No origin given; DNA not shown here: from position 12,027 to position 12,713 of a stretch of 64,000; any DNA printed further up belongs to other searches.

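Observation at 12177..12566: Extremely Met-rich periplasmic protein encoded by a GGC-ATG-ATG coding microsatellite, translationally abutting the ATPase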

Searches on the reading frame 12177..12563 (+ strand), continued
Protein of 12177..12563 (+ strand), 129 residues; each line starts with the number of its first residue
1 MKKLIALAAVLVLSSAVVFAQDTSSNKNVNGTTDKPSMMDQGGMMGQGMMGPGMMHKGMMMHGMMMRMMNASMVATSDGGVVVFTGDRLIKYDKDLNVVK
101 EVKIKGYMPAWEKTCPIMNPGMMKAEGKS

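Call 32: find_related_loci(query=A2, collection=genome_contigs, flank=10000)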
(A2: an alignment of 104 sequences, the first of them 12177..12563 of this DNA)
Query A2 (129 aa) in genome_contigs; peptide patterns used: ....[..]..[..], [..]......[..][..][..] (x = any residue, [..] = any of these).
598 stretches matched a pattern (row limit reached: there are more); 107 encode a relative of the query (tblastn E <= 1e-3); the best 80 are kept; 80 distinct loci.
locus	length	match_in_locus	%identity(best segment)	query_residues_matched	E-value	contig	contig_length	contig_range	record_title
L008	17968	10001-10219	53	46-121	6e-18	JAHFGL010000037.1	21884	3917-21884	MAG: Candidatus Omnitrophota bacterium isolate nzgw314 NODE_2587_length_21885_cov_5.056194, whole genome shotgun sequenc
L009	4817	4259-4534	42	2-105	1e-17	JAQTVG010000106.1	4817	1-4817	MAG: Candidatus Omnitrophota bacterium isolate STB_82 NODE_57954_length_4817_cov_2.532196_Sandtown_B, whole genome shotg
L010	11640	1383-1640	51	43-116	4e-17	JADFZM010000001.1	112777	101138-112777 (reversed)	MAG: Candidatus Omnitrophota bacterium isolate nHLHbin2 nHLH_bin2_NODE_1_length_112777_cov_11.298682, whole genome shotg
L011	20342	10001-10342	43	1-127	5e-17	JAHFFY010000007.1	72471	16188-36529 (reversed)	MAG: Candidatus Omnitrophota bacterium isolate nzgw302 NODE_431_length_72472_cov_4.097525, whole genome shotgun sequence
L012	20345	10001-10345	44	16-129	9e-17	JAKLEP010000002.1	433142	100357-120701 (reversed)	MAG: Candidatus Omnitrophota bacterium isolate RA.bin136 RA.bin136_2, whole genome shotgun sequence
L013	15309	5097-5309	54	61-124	1e-16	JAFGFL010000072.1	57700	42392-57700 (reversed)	MAG: Candidatus Omnitrophota bacterium isolate Zod_Metabat.1316 k87_11662438, whole genome shotgun sequence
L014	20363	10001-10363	42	1-122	3e-16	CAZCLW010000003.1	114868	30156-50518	MAG TPA_asm: uncultured Planctomycetales bacterium isolate SRP239054_co1_195 genome assembly, contig: NODE_88_length_114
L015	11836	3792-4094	41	6-106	8e-17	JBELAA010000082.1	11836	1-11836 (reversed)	MAG: Sedimentisphaerales bacterium isolate SPRUCE 82 SPRUCE_82_82, whole genome shotgun sequence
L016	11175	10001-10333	43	4-116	2e-15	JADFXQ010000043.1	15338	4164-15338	MAG: Candidatus Omnitrophota bacterium isolate nDJH15bin13 nDJH15_bin13_NODE_43_length_15338_cov_2.490533, whole genome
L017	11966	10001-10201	52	63-122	2e-14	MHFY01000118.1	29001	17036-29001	MAG: Omnitrophica WOR_2 bacterium GWA2_47_8 gwa2_scaffold_4185, whole genome shotgun sequence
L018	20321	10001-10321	39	4-104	2e-14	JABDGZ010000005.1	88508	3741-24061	MAG: Candidatus Omnitrophota bacterium isolate BWOrgControl_Nextera71_MAG1 3300021028.a:Ga0206863_1010, whole genome sho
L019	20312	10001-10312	46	1-110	4e-14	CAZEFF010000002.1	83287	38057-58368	MAG TPA_asm: uncultured bacterium isolate SRP342105_co1_304 genome assembly, contig: NODE_354_length_83287_cov_7.271530,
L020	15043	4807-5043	48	44-128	4e-14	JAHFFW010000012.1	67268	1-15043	MAG: Candidatus Omnitrophota bacterium isolate nzgw300 NODE_88_length_67269_cov_6.649297, whole genome shotgun sequence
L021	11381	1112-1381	44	5-105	1e-13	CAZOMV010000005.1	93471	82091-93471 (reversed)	MAG TPA_asm: uncultured Pirellulales bacterium isolate SRP302447_co3_789 genome assembly, contig: NODE_648_length_93471_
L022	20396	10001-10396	36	2-122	1e-13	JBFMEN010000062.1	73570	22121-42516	MAG: Candidatus Omnitrophota bacterium isolate MAG246 MAG246_62, whole genome shotgun sequence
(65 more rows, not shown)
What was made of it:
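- All relatives found are from uncultured MAGs (call 32).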

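Call 34: list_cluster_members(proteins=[P0001])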
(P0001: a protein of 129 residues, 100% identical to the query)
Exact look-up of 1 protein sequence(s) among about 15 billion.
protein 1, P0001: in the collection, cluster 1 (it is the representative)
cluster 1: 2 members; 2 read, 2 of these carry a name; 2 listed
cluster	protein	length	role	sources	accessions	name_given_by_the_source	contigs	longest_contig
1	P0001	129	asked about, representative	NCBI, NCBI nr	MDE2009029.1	MAG: hypothetical protein KGJ09_03000 [Candidatus Omnitrophica bacterium] | hypothetical protein [Candidatus Omnitrophota bacterium]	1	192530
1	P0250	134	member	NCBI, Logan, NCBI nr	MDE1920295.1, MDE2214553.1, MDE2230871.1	MAG: hypothetical protein KGI24_02470 [Candidatus Omnitrophica bacterium] | hypothetical protein [Candidatus Omnitrophota bacterium]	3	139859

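Call 37: find_encoding_contigs(protein=P0250, flank=10000, max_places=4)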
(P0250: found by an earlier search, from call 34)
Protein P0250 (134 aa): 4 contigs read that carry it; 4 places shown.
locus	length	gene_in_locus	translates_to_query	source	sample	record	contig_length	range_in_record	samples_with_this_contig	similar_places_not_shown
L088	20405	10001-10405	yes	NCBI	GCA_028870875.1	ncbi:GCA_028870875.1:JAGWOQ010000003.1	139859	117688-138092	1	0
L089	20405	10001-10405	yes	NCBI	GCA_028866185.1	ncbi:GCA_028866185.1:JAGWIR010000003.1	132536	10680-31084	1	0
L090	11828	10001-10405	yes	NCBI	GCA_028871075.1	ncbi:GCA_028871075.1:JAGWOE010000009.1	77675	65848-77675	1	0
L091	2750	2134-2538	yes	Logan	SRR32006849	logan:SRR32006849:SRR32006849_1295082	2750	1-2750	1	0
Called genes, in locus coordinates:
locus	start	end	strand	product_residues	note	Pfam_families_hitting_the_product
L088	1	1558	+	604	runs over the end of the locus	PF16244:DUF4901 (weak), PF02517:Rce1-like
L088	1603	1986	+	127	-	-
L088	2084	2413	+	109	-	PF04945:YHS (weak)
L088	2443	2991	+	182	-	PF07638:Sigma70_ECF, PF04542:Sigma70_r2, PF08281:Sigma70_r4_2, PF04545:Sigma70_r4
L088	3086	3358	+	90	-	-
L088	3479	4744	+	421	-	PF02321:OEP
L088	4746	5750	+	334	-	PF25954:Beta-barrel_RND_2, PF25975:CzcB_C, PF25989:YknX_C (weak)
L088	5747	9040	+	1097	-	PF00873:ACR_tran, PF03176:MMPL (faint), PF00873:ACR_tran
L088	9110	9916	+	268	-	PF18915:DUF5667 (weak)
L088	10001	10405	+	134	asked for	-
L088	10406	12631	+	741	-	PF04945:YHS, PF19335:HMBD, PF00122:E1-E2_ATPase, PF00702:Hydrolase, PF08282:Hydrolase_3 (faint)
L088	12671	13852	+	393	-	PF07690:MFS_1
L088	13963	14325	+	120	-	-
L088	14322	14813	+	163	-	PF09990:DUF2231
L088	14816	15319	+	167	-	PF13431:TPR_17 (faint), PF00515:TPR_1 (weak), PF07719:TPR_2 (weak), PF13424:TPR_12 (faint), PF13414:TPR_11, PF13414:TPR_11 (weak), PF00515:TPR_1 (weak), PF13414:TPR_11 (weak), +5 more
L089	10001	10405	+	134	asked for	-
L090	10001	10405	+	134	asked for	-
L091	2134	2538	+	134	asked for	-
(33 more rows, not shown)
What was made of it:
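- Tried and rejected: The sister alleles came from the protein-cluster look-up instead (calls 34, 37).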

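Call 43: list_cluster_members(proteins=[P0093, P0108, P0090, P0101, P0094, P0096, P0018, P0043, P0053, P0054])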
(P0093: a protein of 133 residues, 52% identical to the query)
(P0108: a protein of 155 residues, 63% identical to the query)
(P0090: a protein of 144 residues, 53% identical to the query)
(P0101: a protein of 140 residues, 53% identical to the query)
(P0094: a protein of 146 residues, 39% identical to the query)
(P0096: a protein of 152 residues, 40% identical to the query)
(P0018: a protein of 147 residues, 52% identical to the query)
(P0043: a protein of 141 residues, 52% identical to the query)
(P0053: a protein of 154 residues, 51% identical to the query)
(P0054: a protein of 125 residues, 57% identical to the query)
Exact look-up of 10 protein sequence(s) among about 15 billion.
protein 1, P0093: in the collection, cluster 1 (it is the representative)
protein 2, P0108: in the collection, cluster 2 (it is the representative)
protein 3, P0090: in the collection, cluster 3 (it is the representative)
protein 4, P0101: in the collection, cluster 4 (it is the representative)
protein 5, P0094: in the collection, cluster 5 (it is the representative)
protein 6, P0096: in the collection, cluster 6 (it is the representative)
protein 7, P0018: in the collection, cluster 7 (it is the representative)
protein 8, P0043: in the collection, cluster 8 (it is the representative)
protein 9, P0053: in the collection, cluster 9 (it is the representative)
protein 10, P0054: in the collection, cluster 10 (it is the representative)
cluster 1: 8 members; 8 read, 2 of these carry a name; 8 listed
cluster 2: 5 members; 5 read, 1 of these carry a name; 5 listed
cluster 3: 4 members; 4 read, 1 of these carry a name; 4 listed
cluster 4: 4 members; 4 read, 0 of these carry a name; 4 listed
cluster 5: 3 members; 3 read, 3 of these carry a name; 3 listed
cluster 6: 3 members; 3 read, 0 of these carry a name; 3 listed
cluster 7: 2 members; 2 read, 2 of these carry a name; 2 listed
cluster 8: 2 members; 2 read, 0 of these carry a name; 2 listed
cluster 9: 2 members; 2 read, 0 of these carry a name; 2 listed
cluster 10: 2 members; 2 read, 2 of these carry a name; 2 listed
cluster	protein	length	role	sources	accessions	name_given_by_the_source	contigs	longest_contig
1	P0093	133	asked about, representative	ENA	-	-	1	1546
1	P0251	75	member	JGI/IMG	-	hypothetical protein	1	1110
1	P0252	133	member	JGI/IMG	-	hypothetical protein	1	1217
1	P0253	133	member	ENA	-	-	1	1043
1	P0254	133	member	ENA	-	-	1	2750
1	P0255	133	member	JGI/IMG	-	-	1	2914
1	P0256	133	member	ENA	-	-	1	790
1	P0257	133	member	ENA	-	-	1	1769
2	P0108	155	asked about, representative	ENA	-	-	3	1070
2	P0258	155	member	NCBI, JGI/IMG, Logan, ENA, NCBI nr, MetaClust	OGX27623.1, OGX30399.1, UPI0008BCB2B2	MAG: hypothetical protein A2787_03680 [Omnitrophica WOR_2 bacterium ... | MAG: hypothetical protein A3D10_06435 [Omnitrophica WOR_2 bacterium ... | status=active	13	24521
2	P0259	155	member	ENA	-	-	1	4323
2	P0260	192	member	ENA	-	-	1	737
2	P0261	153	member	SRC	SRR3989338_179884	-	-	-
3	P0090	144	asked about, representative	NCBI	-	-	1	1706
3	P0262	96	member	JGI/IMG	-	hypothetical protein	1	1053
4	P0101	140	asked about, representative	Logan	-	-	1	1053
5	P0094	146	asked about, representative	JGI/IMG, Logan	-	hypothetical protein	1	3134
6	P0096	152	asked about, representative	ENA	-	-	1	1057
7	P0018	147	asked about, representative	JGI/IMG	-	hypothetical protein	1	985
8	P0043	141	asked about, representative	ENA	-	-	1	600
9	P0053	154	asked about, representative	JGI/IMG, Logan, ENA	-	-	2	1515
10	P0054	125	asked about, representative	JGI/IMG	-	hypothetical protein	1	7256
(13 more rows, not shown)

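Call 63: predict_structure(alignment_id=A6)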
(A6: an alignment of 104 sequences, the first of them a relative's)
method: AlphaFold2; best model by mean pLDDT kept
length: 140 residues; sequences in the alignment: 104
mean_pLDDT: 68.9   pTM: 0.41
mean pLDDT of the five models: 68.9, 67.1, 66.2, 65.6, 65.0
residues with pLDDT >= 90: 30; 70-90: 37; 50-70: 39; < 50: 34
segments of 3 or more residues with pLDDT < 50: 27-39, 41-43, 124-134
pLDDT, mean of each block of 10 residues (from residue 1): 74 68 47 46 51 65 93 94 97 89 84 65 46 45
secondary structure, 60 per line:
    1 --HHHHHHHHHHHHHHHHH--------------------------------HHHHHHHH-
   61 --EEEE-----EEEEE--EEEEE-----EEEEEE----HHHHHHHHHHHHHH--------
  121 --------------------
elements in order: H3-19 H52-59 E63-66 E72-76 E79-83 E89-94 H99-112

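Call 65: fold_search(model_id=the predicted structure, library=pdb)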
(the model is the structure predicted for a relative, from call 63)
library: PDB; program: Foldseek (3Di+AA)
matches with E <= 10: 854; with E <= 0.001: 0
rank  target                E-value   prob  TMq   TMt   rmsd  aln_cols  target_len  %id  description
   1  8wa0_C                2.0e-01  0.87  0.19  0.05   9.5        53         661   15  The cryo-EM structure of the Nicotiana tabacum PEP-PAP-TEC1 (released 2024-03-13)
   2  9dvs_D                2.4e-01  0.98  0.24  0.06   8.9        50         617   16  CryoEM structure of Syn7942 RNAP-SigA holoenzyme (released 2025-10-15)
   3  6vtw_A                2.4e-01  0.96  0.21  0.55   9.8        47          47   17  De novo protein design enables the precise induction of RSV-neutralizing antibodies (released 2020-04-15)
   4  7b2r_B                2.5e-01  1.00  0.24  0.13   1.3        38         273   10  Crystal structure of NHL domain of TRIM2 (released 2021-01-13)
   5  8w9z_C                2.8e-01  0.92  0.22  0.06   9.1        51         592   16  The cryo-EM structure of the Nicotiana tabacum PEP-PAP (released 2024-03-13)
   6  7z4b_EA               2.8e-01  0.84  0.24  0.11  14.5        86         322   10  Bacteriophage SU10 virion (C1) (released 2022-12-28)
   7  7b96_A                3.2e-01  0.99  0.24  0.12   1.4        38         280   10  NHL domain of human TRIM2 (released 2022-01-12)
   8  8wa1_C                3.2e-01  0.90  0.22  0.05   9.0        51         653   16  The cryo-EM structure of the Nicotiana tabacum PEP-PAP-TEC2 (released 2024-03-13)
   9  8bf4_C                4.1e-01  1.00  0.23  0.07   0.9        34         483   18  Crystal structure of Mouse Plexin-B1 (20-535) in complex with VHH15 and VHH14 (released 2023-05-03)
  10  6bly_B                4.1e-01  0.99  0.23  0.09   1.5        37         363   16  Cryo-EM structure of human CPSF-160-WDR33 complex at 3.36A resolution (released 2017-11-22)
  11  7zgp_D                4.1e-01  0.99  0.22  0.08   1.4        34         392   12  Polymerase module of CPF in complex with Mpe1 and a pre-cleaved CYC1 RNA (released 2022-05-25)
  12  3ba0                  4.1e-01  0.99  0.21  0.08   1.2        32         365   16  Crystal structure of full-length human MMP-12 (released 2008-07-29)
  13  4uuy_B                4.4e-01  0.99  0.22  0.10   0.9        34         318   24  Structural Identification of the Vps18 beta-propeller reveals a critical role in the HOPS complex stability and functi (released 2014-10-29)
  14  3kvp_E                4.4e-01  0.99  0.23  0.70   1.7        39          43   10  Crystal Structure of Uncharacterized protein ymzC Precursor from Bacillus subtilis, Northeast Structural Genomics Cons (released 2010-02-02)
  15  3kvp_A                4.4e-01  0.99  0.25  0.74   1.9        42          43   10  Crystal Structure of Uncharacterized protein ymzC Precursor from Bacillus subtilis, Northeast Structural Genomics Cons (released 2010-02-02)
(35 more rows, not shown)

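Call 73: search_protein_families(library=pfam, proteins=[window:12177-12563:+], max_evalue=10)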
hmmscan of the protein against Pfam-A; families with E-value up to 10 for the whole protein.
window:12177-12563:+ (129 aa): 1 family
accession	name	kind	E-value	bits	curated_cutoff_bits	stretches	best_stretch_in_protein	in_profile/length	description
PF19105.5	DUF5792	-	1.3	9.8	26.8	1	21-74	22-75/159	Family of unknown function (DUF5792)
